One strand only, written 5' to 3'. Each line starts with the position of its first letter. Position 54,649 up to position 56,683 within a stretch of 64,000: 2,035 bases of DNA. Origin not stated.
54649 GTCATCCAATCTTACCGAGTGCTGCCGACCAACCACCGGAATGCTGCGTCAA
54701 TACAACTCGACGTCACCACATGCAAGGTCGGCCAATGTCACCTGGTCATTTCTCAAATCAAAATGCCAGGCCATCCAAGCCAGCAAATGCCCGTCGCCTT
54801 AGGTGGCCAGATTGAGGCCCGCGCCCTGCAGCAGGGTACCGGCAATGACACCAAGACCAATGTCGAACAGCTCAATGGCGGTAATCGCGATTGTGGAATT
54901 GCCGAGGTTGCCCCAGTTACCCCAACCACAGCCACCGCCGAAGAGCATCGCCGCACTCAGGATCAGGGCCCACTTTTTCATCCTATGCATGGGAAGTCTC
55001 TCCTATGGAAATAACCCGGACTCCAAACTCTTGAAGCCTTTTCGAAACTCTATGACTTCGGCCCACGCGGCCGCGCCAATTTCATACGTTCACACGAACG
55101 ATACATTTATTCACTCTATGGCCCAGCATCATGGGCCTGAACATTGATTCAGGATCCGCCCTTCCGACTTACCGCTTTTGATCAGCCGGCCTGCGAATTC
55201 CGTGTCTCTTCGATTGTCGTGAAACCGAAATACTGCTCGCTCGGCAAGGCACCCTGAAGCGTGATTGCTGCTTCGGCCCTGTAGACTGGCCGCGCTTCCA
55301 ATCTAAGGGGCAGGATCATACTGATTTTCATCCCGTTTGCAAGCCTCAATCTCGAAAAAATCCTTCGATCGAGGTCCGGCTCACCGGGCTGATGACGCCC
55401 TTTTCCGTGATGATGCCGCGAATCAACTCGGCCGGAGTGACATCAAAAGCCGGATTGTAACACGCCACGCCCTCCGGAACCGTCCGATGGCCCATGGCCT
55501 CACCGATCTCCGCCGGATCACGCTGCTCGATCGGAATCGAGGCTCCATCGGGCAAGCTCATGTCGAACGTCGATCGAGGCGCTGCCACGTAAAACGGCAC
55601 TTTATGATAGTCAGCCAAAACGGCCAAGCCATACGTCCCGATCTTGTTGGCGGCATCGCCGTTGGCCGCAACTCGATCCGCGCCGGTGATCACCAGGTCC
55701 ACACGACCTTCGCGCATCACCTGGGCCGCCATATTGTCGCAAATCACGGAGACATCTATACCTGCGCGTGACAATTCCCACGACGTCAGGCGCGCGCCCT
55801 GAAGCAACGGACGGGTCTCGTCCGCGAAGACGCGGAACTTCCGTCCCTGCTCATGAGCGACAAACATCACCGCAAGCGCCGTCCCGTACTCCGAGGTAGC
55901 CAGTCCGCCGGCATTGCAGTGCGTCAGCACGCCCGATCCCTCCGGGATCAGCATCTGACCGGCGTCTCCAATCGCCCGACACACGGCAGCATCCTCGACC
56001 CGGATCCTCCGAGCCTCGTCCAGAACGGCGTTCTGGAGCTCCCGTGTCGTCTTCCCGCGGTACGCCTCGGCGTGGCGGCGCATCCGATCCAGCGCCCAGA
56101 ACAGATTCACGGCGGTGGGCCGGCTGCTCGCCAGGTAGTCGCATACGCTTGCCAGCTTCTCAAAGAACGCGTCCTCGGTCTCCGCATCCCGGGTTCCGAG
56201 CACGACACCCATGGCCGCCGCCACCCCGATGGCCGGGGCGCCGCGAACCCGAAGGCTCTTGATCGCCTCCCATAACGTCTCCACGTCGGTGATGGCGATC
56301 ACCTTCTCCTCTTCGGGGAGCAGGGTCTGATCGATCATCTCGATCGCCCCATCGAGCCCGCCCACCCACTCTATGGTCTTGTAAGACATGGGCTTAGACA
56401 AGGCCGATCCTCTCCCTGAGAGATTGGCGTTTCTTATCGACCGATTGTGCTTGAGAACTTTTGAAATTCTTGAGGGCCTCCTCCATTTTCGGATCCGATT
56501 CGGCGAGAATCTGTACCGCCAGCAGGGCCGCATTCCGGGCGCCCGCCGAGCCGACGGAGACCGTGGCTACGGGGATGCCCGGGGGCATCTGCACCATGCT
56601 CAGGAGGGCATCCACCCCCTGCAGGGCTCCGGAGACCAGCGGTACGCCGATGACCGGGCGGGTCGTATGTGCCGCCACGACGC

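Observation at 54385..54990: Two tandem paralogous about 60-aa glycine-rich secreted peptides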

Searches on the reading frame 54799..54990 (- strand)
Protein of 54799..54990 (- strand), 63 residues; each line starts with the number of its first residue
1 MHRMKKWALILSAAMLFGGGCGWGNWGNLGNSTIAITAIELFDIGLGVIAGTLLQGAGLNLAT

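Call 6: search_protein_families(library=pfam, proteins=[window:54802-54990:-], max_evalue=1)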
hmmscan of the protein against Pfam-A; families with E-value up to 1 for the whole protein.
seq(63 aa): 0 families

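Call 7: search_protein_families(library=ncbifam, proteins=[window:54802-54990:-], max_evalue=1)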
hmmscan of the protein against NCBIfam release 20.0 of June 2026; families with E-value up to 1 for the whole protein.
seq(63 aa): 1 family
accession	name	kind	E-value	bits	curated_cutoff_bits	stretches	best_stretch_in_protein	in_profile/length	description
NF047408.1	SA0632_fam_LP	equivalog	0.12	12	70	1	4-22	1-19/68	SA0632 family lipoprotein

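Call 9: find_homologous_proteins(query=window:54802-54990:-, max_evalue=1)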
Query seq(63 aa) (63 aa): 3 proteins with E <= 1 among 3 candidates.
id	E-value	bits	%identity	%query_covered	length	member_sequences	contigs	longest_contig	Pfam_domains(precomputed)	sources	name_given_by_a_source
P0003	8.9e-33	129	100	100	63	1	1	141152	-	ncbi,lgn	-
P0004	4.3e-23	98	79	100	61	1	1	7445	-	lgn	-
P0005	8.9e-23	97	81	94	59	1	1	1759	-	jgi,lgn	-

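Call 12: find_encoding_contigs(protein=P0005, flank=8000)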
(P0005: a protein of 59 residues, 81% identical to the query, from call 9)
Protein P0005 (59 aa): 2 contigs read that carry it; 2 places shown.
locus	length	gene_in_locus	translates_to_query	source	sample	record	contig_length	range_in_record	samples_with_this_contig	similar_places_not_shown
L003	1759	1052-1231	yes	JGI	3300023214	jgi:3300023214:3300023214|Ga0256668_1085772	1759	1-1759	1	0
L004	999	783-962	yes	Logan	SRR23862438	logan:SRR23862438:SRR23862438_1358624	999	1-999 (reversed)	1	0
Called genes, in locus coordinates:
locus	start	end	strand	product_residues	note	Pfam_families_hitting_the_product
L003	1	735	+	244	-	?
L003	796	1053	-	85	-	-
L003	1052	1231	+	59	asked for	-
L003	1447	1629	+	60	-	-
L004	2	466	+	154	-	?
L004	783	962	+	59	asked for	-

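Call 21: find_related_loci(query=A2, collection=genome_contigs, flank=8000)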
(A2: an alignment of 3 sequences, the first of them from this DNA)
Query A2 (63 aa) in genome_contigs; peptide patterns used: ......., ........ (x = any residue, [..] = any of these).
57 stretches matched a pattern, but none encodes a relative of the query by tblastn (E <= 1e-3).

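Call 56: search_protein_representatives(alignment_id=A2)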
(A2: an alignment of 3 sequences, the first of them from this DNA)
Query: 3 sequences, 61 profile positions. Proteins with E-value up to 0.001 (for the whole library): 6; up to 1e-10: 2; up to 1e-30: 0. The best 6 are listed.
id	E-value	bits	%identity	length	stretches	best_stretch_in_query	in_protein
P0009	1.5e-14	69.9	-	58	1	1-55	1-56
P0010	4.5e-13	65.2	-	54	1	1-55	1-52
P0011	5.9e-08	48.8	-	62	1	1-57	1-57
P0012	1.2e-06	44.6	-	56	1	1-57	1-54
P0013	6.8e-05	39.0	-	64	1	1-61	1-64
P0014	3.7e-04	36.6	-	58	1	1-61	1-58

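Call 58: find_encoding_contigs(protein=P0013, flank=6000, max_places=4)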
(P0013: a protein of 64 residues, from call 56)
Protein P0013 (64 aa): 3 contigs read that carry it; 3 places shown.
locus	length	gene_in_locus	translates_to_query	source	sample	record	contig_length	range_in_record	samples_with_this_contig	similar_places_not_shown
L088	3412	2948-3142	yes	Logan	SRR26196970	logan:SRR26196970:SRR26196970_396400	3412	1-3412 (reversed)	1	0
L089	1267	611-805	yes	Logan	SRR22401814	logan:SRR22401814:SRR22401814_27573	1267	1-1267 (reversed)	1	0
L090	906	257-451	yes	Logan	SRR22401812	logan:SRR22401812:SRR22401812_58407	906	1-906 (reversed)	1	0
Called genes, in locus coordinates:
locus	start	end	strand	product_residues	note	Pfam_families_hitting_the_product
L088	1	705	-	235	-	?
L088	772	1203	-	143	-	-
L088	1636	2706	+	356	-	PF01008:IF-2B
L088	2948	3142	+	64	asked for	-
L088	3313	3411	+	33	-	?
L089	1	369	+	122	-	?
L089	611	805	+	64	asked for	-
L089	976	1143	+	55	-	-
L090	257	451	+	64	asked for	-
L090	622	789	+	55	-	-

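Call 59: find_encoding_contigs(protein=P0011, flank=6000, max_places=4)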
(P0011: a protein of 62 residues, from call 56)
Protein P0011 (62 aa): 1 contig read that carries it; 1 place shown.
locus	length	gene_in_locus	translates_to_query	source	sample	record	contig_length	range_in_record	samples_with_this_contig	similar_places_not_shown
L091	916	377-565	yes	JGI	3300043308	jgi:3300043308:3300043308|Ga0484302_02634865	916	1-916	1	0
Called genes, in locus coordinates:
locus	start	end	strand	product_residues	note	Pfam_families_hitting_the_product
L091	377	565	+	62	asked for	-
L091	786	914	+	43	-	?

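Call 61: find_encoding_contigs(protein=P0014, flank=8000, max_places=4)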
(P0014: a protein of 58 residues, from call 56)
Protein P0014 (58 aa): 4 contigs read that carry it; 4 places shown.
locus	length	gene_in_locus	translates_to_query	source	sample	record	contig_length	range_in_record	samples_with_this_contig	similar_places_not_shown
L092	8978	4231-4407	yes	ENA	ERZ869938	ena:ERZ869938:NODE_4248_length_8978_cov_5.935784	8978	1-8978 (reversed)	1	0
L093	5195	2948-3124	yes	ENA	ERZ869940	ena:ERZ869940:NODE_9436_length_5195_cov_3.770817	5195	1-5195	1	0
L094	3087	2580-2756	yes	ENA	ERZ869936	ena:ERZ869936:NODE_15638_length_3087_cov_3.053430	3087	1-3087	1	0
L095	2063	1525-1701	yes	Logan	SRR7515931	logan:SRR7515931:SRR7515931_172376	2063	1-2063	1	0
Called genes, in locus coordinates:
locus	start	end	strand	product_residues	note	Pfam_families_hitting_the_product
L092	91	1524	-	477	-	PF02881:SRP54_N, PF00448:SRP54, PF02978:SRP_SPB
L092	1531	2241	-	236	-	PF24441:DUF7560 (weak), PF26082:zf-C2H2_AcuF (faint)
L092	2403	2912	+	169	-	PF00731:AIRC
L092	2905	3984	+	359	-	PF01008:IF-2B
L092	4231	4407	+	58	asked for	-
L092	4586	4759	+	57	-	-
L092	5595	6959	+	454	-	-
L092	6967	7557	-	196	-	-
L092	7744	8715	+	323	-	PF10672:Methyltrans_SAM, PF05175:MTS (weak), PF03602:Cons_hypoth95 (weak)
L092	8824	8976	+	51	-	?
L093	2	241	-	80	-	?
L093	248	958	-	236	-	PF24441:DUF7560 (weak), PF26082:zf-C2H2_AcuF (faint)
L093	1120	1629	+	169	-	PF00731:AIRC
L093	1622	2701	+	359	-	PF01008:IF-2B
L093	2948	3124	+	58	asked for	-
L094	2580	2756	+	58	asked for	-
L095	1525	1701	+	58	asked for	-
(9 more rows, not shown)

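Call 62: find_encoding_contigs(protein=P0012, flank=8000, max_places=4)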
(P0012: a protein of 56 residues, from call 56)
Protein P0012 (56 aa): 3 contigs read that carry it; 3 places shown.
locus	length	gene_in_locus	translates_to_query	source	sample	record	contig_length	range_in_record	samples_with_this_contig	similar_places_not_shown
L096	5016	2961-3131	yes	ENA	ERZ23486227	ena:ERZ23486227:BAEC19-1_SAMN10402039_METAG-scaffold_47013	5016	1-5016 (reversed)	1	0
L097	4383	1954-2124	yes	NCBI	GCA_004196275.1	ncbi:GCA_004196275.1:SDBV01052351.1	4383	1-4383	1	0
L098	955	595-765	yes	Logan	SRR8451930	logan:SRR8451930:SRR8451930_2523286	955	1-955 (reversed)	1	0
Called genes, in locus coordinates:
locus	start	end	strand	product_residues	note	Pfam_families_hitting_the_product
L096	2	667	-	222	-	?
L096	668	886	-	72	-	PF05222:AlaDh_PNT_N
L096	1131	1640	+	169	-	PF00731:AIRC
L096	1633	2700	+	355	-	PF01008:IF-2B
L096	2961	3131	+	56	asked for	-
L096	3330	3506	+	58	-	-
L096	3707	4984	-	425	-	PF00278:Orn_DAP_Arg_deC, PF02784:Orn_Arg_deC_N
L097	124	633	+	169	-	PF00731:AIRC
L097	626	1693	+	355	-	PF01008:IF-2B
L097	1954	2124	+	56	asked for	-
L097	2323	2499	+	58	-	-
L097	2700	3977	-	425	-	PF00278:Orn_DAP_Arg_deC, PF02784:Orn_Arg_deC_N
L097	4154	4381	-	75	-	?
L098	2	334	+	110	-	?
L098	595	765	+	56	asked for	-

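Call 63: find_encoding_contigs(protein=P0010, flank=8000, max_places=4)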
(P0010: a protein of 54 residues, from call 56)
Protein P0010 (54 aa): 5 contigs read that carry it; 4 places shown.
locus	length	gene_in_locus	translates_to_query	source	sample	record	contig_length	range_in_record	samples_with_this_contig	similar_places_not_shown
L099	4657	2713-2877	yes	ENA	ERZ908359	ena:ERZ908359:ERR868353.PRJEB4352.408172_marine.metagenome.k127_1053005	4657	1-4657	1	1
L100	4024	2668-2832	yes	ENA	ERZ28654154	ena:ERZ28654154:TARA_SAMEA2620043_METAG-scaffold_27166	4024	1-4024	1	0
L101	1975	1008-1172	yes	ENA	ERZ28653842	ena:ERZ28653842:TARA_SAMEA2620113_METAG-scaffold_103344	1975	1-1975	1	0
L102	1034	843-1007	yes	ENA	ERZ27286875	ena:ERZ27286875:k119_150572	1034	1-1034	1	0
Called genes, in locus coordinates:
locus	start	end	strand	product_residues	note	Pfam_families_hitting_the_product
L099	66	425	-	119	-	-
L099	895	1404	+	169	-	PF00731:AIRC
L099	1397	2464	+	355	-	PF01008:IF-2B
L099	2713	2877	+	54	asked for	-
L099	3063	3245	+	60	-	-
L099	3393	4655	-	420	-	?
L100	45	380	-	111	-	-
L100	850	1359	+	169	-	PF00731:AIRC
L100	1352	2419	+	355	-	PF01008:IF-2B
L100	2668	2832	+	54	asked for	-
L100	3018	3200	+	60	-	-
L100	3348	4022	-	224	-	?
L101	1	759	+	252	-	?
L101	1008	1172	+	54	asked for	-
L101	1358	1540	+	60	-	-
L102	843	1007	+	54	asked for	-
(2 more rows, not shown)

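Call 68: search_protein_families(library=pfam, alignment_id=A8, max_evalue=10)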
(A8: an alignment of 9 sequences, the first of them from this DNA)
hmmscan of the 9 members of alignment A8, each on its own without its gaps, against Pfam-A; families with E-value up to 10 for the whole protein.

A. member 1, seq(63 aa): 0 families

B. families by the number of members that match (of 9 scanned): 3 families
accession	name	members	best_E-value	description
PF24637.1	RRM_DEAH11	1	0.12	DEAH11 RRM domain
PF12920.12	TcdA_TcdB_pore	1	1.9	TcdA/TcdB pore forming domain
PF20721.2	C19orf12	1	2.2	C19orf12-like protein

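Call 73: search_solved_structures(query=A8, max_evalue=10)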
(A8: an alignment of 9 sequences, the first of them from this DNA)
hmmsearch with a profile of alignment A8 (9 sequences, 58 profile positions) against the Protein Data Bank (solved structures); distinct sequences matched with E-value up to 10: 1.
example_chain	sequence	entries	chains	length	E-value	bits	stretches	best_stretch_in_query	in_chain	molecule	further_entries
3nwy_A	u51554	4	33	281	1.4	12.1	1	16-46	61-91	Uridylate kinase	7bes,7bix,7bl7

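Call 79: predict_structure(alignment_id=A8)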
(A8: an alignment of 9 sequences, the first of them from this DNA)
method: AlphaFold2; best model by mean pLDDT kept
length: 63 residues; sequences in the alignment: 9
mean_pLDDT: 61.1   pTM: 0.33
mean pLDDT of the five models: 61.1, 59.7, 59.0, 57.8, 56.7
residues with pLDDT >= 90: 0; 70-90: 16; 50-70: 37; < 50: 10
segments of 3 or more residues with pLDDT < 50: 20-22, 24-27
pLDDT, mean of each block of 10 residues (from residue 1): 58 57 48 66 76 63 51
secondary structure, 60 per line:
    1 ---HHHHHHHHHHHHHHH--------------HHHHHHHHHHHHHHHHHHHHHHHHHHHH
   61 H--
elements in order: H4-18 H33-61

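Call 112: search_protein_families(library=padloc, proteins=[window:54799-54990:-], max_evalue=1)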
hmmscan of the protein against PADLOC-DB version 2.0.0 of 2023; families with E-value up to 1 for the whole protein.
window:54799-54990:- (63 aa): 0 families

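Call 113: search_protein_families(library=phrogs, proteins=[window:54799-54990:-], max_evalue=1)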
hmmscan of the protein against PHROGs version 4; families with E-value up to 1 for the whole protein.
window:54799-54990:- (63 aa): 0 families

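Call 117: find_encoding_contigs(protein=P0009, flank=10000, max_places=4)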
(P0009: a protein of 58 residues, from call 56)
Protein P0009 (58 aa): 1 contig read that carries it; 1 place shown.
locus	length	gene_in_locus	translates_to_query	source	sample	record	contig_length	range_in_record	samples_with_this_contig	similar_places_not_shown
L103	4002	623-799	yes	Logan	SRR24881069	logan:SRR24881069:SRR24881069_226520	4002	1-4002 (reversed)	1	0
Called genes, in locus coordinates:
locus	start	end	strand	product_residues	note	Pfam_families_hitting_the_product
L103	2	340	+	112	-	?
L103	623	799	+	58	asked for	-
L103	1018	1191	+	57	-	-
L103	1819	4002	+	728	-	?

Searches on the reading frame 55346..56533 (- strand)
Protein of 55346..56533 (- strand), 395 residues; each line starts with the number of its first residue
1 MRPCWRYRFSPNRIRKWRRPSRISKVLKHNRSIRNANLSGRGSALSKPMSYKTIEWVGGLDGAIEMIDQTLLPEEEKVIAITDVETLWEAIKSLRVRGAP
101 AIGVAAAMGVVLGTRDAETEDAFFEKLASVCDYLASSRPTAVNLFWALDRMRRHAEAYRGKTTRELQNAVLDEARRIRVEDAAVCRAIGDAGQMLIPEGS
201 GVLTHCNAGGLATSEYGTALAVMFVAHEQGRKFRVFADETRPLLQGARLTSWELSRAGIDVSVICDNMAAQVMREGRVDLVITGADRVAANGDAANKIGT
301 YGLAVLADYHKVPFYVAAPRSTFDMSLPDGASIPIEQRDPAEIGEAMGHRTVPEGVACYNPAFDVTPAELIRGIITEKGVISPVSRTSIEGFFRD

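Call 6: search_protein_families(library=pfam, proteins=[window:55346-56533:-], max_evalue=1)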
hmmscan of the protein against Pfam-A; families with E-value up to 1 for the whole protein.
window:55346-56533:- (395 aa): 2 families
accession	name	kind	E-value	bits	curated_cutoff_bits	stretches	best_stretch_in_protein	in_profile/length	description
PF01008.23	IF-2B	-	1.7e-87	293.6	22.4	1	96-383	2-280/280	Initiation factor 2 subunit family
PF18952.6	DUF5696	-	0.4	9.6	25.6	1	190-216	68-95/612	Family of unknown function (DUF5696)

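Call 7: search_protein_families(library=ncbifam, proteins=[window:55346-56533:-], max_evalue=1)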
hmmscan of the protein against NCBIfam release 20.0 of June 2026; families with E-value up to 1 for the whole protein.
window:55346-56533:- (395 aa): 8 families
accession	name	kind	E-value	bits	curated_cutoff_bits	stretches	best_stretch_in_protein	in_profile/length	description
NF004326.0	PRK05720.1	subfamily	6.8e-141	469.2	271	1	50-393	9-352/358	s-methyl-5-thioribose-1-phosphate isomerase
TIGR00512.1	salvage_mtnA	equivalog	1.2e-132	441.9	279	1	54-382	3-334/335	S-methyl-5-thioribose-1-phosphate isomerase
TIGR00524.1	eIF-2B_rel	subfamily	2.6e-115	384.7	185.85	1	81-383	1-303/303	S-methyl-5-thioribose-1-phosphate isomerase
NF004700.0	PRK06036.1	equivalog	6.3e-106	354.2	528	1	52-384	2-331/339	S-methyl-5-thioribose-1-phosphate isomerase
NF004436.0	PRK05772.1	equivalog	4.6e-84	282.7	521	1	52-385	17-353/363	S-methyl-5-thioribose-1-phosphate isomerase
TIGR00511.1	ribulose_e2b2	equivalog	7.8e-59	199.4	314.1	1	84-386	2-291/301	ribose 1,5-bisphosphate isomerase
NF006210.0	PRK08335.1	equivalog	3.3e-23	82.3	339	1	177-383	89-271/275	translation initiation factor IF-2B subunit alpha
NF004994.0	PRK06372.1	equivalog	5.1e-15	55.6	249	1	234-384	111-249/253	translation initiation factor IF-2B subunit delta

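Call 23: find_related_loci(query=window:55346-56389:-, collection=genome_contigs, flank=10000)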
Query window:55346-56389:- (347 aa) in genome_contigs; peptide patterns used: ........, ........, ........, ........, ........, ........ (x = any residue, [..] = any of these).
598 stretches matched a pattern (row limit reached: there are more); 514 encode a relative of the query (tblastn E <= 1e-3); the best 80 are kept; 80 distinct loci.
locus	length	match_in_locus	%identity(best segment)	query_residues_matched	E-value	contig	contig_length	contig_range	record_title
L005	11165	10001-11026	68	3-341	4e-150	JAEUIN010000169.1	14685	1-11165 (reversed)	MAG: Planctomycetaceae bacterium isolate new MAG-44 k141_2049320, whole genome shotgun sequence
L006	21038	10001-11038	65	4-347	1e-148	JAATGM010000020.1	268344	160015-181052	MAG: Planctomycetota bacterium isolate bin_345 k141_965723, whole genome shotgun sequence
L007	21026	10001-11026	66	3-341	8e-148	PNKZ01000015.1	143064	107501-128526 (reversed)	MAG: Pirellula sp. isolate PB1.007 PB1_1000080_143064, whole genome shotgun sequence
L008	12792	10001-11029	64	2-341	3e-145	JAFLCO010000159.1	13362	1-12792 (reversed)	MAG: Planctomycetota bacterium isolate UWPOB_PLAC3 gnl_X_NFCILEIE_159, whole genome shotgun sequence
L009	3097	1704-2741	65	4-346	8e-151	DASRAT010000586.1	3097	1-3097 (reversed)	MAG TPA_asm: Gemmataceae bacterium isolate SMAG_U11125 k141_3895859, whole genome shotgun sequence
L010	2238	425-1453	64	5-345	1e-153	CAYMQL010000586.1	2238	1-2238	MAG TPA_asm: uncultured Planctomycetaceae bacterium isolate binchicken_co27_67 genome assembly, contig: NODE_88597_lengt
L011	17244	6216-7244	64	5-345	5e-143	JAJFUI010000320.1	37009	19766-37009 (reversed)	MAG: Planctomycetaceae bacterium isolate bin.426 k141_233144, whole genome shotgun sequence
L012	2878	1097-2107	64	1-334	4e-150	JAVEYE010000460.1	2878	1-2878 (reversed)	MAG: Rhodospirillales bacterium isolate BF4_22 NODE_148916_length_2878_cov_2.308615_Biofilm4, whole genome shotgun seque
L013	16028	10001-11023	65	4-341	7e-141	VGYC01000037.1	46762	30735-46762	MAG: Planctomycetota bacterium isolate K_Offshore_120m_mx_222 K_Offshore_120m_mx_222_Ga0194131_10001099, whole genome sh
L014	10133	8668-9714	64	1-346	5e-141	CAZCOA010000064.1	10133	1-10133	MAG TPA_asm: uncultured Anaerolineaceae bacterium isolate SRP167436_co1_13 genome assembly, contig: NODE_11101_length_10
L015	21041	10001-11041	64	1-345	4e-140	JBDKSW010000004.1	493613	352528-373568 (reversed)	MAG: Thermoguttaceae bacterium isolate 6_bin.44 c_000000296470, whole genome shotgun sequence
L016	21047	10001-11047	64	1-346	4e-140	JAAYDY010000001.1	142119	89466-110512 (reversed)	MAG: Phycisphaerae bacterium isolate AS06rmzACSIP_597 794_AS06, whole genome shotgun sequence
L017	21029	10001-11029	63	2-341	2e-139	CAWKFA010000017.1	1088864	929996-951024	MAG: uncultured Planctomycetota bacterium isolate MFD01213.bin.2.22 genome assembly, contig: contig_9307, whole genome s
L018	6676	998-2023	63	3-341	3e-139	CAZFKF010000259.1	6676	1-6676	MAG TPA_asm: uncultured Planctomycetaceae bacterium isolate binchicken_co20_427 genome assembly, contig: NODE_20420_leng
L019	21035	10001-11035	62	1-347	4e-139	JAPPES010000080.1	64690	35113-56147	MAG: Candidatus Poribacteria bacterium isolate RHO1_bin_11 NODE_1006_length_64690_cov_18.531307, whole genome shotgun se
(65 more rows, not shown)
